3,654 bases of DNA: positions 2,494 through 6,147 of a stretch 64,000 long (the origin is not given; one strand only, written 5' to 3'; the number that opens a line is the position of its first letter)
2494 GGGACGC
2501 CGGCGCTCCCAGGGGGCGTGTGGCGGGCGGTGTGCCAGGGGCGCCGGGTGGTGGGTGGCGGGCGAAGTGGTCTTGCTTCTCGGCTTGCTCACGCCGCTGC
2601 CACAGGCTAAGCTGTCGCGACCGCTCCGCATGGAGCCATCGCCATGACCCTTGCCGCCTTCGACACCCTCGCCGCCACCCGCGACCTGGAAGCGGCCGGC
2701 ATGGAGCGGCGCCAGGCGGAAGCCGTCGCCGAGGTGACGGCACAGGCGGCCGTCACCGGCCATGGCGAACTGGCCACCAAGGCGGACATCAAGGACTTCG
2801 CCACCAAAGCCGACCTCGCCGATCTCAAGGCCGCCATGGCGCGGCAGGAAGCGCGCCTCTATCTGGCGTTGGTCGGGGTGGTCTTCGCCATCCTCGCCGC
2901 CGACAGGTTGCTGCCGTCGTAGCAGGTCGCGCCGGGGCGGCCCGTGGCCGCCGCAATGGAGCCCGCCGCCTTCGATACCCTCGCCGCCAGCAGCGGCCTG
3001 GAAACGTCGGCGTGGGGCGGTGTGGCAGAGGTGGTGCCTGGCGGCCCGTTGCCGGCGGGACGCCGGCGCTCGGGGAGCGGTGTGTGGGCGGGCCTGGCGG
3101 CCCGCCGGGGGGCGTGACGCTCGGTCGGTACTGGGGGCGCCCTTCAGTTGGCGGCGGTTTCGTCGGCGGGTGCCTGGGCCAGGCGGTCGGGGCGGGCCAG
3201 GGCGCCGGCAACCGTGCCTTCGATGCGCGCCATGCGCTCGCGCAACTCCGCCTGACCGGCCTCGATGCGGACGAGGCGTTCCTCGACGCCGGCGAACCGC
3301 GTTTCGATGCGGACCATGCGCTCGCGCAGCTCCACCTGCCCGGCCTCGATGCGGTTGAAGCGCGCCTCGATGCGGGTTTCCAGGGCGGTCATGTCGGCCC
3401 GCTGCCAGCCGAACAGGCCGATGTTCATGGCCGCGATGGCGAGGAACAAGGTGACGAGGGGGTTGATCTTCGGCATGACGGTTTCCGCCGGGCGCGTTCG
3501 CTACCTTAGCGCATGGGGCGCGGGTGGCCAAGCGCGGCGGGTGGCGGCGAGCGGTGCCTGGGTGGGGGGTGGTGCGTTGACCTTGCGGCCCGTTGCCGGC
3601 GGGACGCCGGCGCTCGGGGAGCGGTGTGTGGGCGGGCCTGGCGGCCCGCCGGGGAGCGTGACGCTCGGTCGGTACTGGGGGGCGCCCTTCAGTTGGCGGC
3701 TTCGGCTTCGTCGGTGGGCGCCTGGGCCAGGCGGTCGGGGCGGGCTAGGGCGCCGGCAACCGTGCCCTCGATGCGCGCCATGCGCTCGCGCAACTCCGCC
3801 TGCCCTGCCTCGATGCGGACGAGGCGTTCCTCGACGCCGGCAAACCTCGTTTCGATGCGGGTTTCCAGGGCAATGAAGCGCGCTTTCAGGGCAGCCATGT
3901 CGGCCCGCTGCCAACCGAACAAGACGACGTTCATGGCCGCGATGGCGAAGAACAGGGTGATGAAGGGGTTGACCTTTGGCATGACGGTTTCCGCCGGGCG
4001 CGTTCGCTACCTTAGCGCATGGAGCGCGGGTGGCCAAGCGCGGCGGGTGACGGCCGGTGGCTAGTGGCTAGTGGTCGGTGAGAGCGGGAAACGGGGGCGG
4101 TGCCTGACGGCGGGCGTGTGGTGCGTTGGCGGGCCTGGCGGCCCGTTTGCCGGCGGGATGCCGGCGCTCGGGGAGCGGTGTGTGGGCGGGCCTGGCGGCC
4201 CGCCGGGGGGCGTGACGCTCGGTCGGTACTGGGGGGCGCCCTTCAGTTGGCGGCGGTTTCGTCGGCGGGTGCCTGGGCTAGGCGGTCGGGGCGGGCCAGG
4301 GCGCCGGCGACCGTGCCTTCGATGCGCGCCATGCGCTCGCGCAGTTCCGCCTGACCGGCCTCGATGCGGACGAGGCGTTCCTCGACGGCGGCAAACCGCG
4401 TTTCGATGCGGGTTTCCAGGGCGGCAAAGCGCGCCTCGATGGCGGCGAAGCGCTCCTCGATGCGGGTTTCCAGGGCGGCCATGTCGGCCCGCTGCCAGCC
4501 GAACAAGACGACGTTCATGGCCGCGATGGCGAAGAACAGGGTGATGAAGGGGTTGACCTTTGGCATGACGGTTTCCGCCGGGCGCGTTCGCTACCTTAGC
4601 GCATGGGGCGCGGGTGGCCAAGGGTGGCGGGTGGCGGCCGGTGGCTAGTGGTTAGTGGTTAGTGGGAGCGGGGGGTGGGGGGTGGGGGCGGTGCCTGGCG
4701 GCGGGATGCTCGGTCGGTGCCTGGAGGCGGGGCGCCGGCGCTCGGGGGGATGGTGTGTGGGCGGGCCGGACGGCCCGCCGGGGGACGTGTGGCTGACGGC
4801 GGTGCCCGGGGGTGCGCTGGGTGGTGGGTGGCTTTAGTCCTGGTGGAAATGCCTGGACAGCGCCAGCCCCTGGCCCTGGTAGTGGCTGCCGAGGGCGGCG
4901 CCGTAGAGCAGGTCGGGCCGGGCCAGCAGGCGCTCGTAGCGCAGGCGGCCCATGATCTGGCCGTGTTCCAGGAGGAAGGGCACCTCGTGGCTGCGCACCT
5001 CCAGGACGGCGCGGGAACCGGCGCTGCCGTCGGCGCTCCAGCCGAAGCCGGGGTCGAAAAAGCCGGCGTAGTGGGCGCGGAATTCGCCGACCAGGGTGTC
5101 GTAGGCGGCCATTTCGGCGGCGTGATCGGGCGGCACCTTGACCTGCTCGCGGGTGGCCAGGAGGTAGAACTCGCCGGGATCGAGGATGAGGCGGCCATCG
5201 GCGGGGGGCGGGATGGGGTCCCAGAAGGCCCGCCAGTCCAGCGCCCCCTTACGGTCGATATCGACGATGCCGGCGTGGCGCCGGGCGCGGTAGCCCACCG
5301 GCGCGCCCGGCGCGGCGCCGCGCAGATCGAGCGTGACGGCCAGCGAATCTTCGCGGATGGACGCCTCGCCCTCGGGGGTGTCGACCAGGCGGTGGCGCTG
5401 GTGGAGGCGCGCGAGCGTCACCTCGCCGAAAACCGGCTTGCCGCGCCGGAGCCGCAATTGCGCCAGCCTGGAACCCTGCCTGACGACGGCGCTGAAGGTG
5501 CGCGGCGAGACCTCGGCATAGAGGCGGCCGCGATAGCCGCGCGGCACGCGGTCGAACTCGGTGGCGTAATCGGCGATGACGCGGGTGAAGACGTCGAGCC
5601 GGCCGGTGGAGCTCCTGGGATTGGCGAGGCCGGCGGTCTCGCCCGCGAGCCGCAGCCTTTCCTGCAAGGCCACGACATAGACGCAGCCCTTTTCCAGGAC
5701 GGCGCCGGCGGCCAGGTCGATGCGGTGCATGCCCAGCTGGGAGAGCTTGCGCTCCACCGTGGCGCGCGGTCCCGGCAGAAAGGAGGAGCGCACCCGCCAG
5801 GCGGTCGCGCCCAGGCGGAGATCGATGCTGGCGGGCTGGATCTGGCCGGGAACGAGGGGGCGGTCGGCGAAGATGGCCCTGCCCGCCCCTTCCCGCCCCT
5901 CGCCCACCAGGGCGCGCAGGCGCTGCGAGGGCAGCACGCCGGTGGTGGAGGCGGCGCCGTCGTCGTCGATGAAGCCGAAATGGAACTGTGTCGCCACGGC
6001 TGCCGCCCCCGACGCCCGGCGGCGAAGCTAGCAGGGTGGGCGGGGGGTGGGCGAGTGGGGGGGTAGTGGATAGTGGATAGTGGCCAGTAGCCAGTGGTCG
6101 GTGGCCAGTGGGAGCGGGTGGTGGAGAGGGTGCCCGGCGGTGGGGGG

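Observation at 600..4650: Tandem array of five paralogous TM/coiled-coil mini-proteins with hendecad-repeat length variation, interleaved with DUF1640 genes and repeat elements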

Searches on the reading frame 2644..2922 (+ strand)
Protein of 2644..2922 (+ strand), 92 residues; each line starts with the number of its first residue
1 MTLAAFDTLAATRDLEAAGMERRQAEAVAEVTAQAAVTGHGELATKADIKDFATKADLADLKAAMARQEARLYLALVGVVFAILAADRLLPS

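Call 4: search_protein_families(library=pfam, proteins=[window:2644-2922:+], max_evalue=1)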
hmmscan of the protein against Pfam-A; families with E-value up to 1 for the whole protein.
window:2644-2922:+ (92 aa): 2 families
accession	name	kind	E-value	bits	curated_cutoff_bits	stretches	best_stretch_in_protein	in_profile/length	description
PF07798.16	CCDC90-like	-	2.1e-05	24.9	33.5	1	6-69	1-70/175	Coiled-coil domain-containing protein 90-like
PF04884.20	UVB_sens_prot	-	0.063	13.3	28.3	1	36-86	139-188/241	Vitamin B6 photo-protection and homoeostasis domain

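Call 8: search_protein_families(library=ncbifam, proteins=[window:2644-2922:+], max_evalue=1)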
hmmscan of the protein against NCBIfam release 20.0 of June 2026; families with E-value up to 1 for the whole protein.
window:2644-2922:+ (92 aa): 2 families
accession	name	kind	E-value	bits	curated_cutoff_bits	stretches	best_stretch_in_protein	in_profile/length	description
NF048001.1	GTP_morpho_1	equivalog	0.0027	17.5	50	1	56-85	31-60/70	GTA head formation protein, RCAP_rcc01685 family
TIGR00414.1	serS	equivalog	0.079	12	301.65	1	27-79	129-182/418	serine--tRNA ligase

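Call 10: find_homologous_proteins(query=window:2644-2922:+, max_evalue=0.001)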
Query window:2644-2922:+ (92 aa): 96 proteins with E <= 0.001 among 127 candidates.
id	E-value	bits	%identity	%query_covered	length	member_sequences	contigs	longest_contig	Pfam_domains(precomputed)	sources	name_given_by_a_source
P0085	5.1e-46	171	100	100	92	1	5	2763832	PF07798.17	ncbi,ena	-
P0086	1.3e-45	170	99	100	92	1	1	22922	PF07798.17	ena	-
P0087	3.0e-45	169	98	100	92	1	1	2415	PF07798.17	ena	-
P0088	3.0e-45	169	99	100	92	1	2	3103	PF07798.17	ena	-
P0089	2.4e-44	166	98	100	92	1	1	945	PF07798.17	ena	-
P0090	7.4e-44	164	95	100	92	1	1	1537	PF07798.17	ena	-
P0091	5.4e-38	146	86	100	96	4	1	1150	-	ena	-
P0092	4.6e-36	139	87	100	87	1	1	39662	PF07798.17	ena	-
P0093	5.0e-36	139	79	100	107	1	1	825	-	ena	-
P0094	6.1e-36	139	88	100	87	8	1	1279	-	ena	-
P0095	2.1e-35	137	75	100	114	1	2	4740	-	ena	-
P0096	2.9e-34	134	85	100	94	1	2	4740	-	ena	-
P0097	3.4e-34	133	84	100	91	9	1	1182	-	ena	-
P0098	8.5e-34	132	84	100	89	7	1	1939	-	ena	-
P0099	1.2e-33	132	84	100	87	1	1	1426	-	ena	-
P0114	7.5e-16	75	61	83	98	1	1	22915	PF07798.17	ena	-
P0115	1.6e-15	74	66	66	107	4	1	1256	PF07798.17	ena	-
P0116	9.7e-15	72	59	83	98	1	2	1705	PF07798.17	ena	-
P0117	4.6e-14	70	61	83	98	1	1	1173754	PF07798.17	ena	-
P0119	6.6e-14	69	59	83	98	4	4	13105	PF07798.17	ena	-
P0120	8.0e-14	69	67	71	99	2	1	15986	PF07798.17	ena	-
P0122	6.2e-13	66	65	67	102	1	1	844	PF07798.17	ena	-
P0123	2.2e-12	64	54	83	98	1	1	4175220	PF07798.17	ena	-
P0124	8.0e-12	63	59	71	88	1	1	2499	PF07798.17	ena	-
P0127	1.2e-11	62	51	93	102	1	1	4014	PF07798.17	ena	-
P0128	1.3e-11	62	51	95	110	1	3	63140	PF07798.17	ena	-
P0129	1.7e-11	62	55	83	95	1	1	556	PF07798.17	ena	-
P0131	2.0e-10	58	49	91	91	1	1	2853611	PF07798.17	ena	-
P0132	3.2e-10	57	62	71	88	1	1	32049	PF07798.17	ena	-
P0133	3.2e-10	57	63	71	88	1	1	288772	PF07798.17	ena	-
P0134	3.6e-10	57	60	71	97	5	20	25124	PF07798.17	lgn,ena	-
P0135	4.2e-10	57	61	70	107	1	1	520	PF07798.17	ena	-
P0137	9.7e-10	56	43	86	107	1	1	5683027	PF07798.17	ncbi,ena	-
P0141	2.4e-9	55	46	91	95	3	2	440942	PF07798.17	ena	-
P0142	2.5e-9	55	46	93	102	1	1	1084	PF07798.17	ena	-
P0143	3.1e-9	54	54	71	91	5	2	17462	PF07798.17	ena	-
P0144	3.5e-9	54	56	67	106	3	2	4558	PF07798.17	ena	-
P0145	8.8e-9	53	41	93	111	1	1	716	PF07798.17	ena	-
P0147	2.2e-8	52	54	88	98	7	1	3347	PF07798.17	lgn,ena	-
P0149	5.1e-8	50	53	67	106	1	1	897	PF07798.17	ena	-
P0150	5.8e-8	50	53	83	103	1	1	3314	PF07798.17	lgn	-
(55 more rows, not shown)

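Call 15: find_encoding_contigs(protein=window:2644-2922:+, flank=10000, max_places=8)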
Protein window:2644-2922:+ (92 aa): 4 contigs read that carry it; 4 places shown.
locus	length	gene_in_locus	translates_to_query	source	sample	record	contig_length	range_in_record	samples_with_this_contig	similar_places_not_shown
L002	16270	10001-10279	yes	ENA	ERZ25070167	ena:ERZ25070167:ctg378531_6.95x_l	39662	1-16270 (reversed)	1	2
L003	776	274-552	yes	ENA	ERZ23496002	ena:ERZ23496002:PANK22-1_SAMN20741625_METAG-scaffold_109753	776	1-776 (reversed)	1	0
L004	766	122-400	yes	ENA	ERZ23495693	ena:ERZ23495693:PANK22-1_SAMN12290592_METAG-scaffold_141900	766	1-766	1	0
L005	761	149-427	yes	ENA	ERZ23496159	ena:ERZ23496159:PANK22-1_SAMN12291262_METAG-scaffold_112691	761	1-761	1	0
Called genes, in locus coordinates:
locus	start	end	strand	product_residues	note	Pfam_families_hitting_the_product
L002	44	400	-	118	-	-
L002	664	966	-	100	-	-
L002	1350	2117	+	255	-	PF01936:NYN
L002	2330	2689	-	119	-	-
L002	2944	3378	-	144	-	-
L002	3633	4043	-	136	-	-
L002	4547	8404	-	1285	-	PF03797:Autotransporter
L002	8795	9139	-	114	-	-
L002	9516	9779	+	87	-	PF07798:CCDC90-like (faint)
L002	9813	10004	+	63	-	-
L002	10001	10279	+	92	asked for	PF07798:CCDC90-like (faint)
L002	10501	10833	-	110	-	-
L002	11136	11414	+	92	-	PF07798:CCDC90-like (faint)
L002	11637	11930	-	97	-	-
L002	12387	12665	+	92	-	PF07798:CCDC90-like (faint)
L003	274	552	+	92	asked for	PF07798:CCDC90-like (faint)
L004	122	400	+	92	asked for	PF07798:CCDC90-like (faint)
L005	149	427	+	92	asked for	PF07798:CCDC90-like (faint)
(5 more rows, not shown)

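Call 24: search_protein_families(library=phrogs, proteins=[window:2644-2922:+], max_evalue=0.1)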
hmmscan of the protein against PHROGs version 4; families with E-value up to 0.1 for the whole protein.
window:2644-2922:+ (92 aa): 3 families
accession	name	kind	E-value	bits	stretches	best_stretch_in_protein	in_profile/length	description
phrog_17872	-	unknown function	3.3e-10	41.4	1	1-62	1-64/100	-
phrog_9415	-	unknown function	0.00015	22.7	1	1-66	1-63/168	-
phrog_19466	-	unknown function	0.044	14.7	1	9-68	68-129/137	-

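Call 36: search_solved_structures(query=window:2644-2922:+, max_evalue=10, show_alignments=2)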
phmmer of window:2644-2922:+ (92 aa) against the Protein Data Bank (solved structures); distinct sequences matched with E-value up to 10: 3.
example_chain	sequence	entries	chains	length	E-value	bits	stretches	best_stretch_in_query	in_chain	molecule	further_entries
7o92_A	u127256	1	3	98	0.018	18.5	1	25-72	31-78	hypothetical protein UY81_C0065G0003 residues 18-54 from Candidatus Giovannonibacteria bac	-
6h9m_A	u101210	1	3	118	0.18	15.4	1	5-37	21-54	Coiled-coil domain-containing protein 90B, mitochondrial,General control protein GCN4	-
5apz_A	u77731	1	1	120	1.9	12.2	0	37-61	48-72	GENERAL CONTROL PROTEIN GCN4, NOR1 TCAR0761, GENERAL CONTROL PROTEIN GCN4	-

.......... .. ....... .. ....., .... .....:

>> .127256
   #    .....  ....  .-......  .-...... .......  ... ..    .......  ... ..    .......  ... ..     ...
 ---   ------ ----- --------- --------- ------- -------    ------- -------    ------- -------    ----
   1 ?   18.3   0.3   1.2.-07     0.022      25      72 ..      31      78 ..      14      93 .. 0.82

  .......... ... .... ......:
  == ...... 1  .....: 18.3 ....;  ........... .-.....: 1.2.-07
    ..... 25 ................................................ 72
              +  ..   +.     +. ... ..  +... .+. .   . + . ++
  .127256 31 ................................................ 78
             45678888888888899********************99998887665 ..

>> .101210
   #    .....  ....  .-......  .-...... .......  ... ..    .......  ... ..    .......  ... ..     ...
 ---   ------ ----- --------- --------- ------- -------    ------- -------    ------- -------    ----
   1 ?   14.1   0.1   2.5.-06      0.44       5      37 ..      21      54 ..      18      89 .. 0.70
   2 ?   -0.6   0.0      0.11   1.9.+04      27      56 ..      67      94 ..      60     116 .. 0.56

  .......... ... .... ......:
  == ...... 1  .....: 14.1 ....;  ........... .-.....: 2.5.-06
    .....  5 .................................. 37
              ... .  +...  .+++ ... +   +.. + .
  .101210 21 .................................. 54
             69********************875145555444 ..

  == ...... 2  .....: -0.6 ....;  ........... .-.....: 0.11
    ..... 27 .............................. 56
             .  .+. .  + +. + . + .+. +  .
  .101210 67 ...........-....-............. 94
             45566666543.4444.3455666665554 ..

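Call 40: search_protein_families(library=pfam, alignment_id=A3, max_evalue=0.01)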
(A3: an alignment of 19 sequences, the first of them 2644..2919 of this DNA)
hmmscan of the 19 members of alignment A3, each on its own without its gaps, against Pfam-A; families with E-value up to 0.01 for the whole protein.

A. member 1, window:2644-2919:+ (92 aa): 1 family
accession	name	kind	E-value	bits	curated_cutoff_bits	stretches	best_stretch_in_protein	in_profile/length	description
PF07798.16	CCDC90-like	-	2.1e-05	24.9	33.5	1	6-69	1-70/175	Coiled-coil domain-containing protein 90-like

B. families by the number of members that match (of 19 scanned): 4 families
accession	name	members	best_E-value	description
PF07798.16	CCDC90-like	18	8.4e-08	Coiled-coil domain-containing protein 90-like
PF23991.1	DUF7310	2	1.2e-05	Coiled-coil region of unknown function (DUF7310)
PF06810.17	Phage_scaffold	1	0.0042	Phage capsid assembly scaffolding protein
PF08173.16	YbgT_YccB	1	0.0066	Membrane bound YbgT-like protein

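Call 59: predict_structure(alignment_id=A3)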
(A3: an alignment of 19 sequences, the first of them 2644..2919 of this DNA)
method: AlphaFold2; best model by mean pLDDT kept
length: 92 residues; sequences in the alignment: 19
mean_pLDDT: 61.0   pTM: 0.40
mean pLDDT of the five models: 61.0, 59.9, 59.1, 55.2, 53.5
residues with pLDDT >= 90: 0; 70-90: 23; 50-70: 47; < 50: 22
segments of 3 or more residues with pLDDT < 50: 41-53, 55-58
pLDDT, mean of each block of 10 residues (from residue 1): 64 77 73 62 47 49 55 64 61 48
secondary structure, 60 per line:
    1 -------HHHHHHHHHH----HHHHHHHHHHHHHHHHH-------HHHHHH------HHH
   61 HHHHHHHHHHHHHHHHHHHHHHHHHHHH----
elements in order: H8-17 H22-38 H46-51 H58-88

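Call 65: search_protein_families(library=padloc, proteins=[window:2644-2922:+], max_evalue=0.1)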
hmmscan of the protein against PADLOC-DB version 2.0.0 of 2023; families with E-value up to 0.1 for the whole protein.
window:2644-2922:+ (92 aa): 0 families

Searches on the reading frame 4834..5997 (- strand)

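Call 8: search_protein_families(library=ncbifam, proteins=[window:4834-5997:-], max_evalue=1)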
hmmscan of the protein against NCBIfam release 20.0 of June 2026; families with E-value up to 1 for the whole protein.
window:4834-5997:- (387 aa): 3 families
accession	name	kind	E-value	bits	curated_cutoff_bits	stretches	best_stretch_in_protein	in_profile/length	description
NF005734.0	PRK07559.1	equivalog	4.5e-158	525.8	283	1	16-386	6-367/368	2'-deoxycytidine 5'-triphosphate deaminase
TIGR02274.1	dCTP_deam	equivalog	1.7e-14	53.9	92.8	2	47-185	20-153/180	dCTP deaminase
NF002598.0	PRK02253.1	equivalog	1e-06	28.3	130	1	51-182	28-146/167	deoxyuridine 5'-triphosphate nucleotidohydrolase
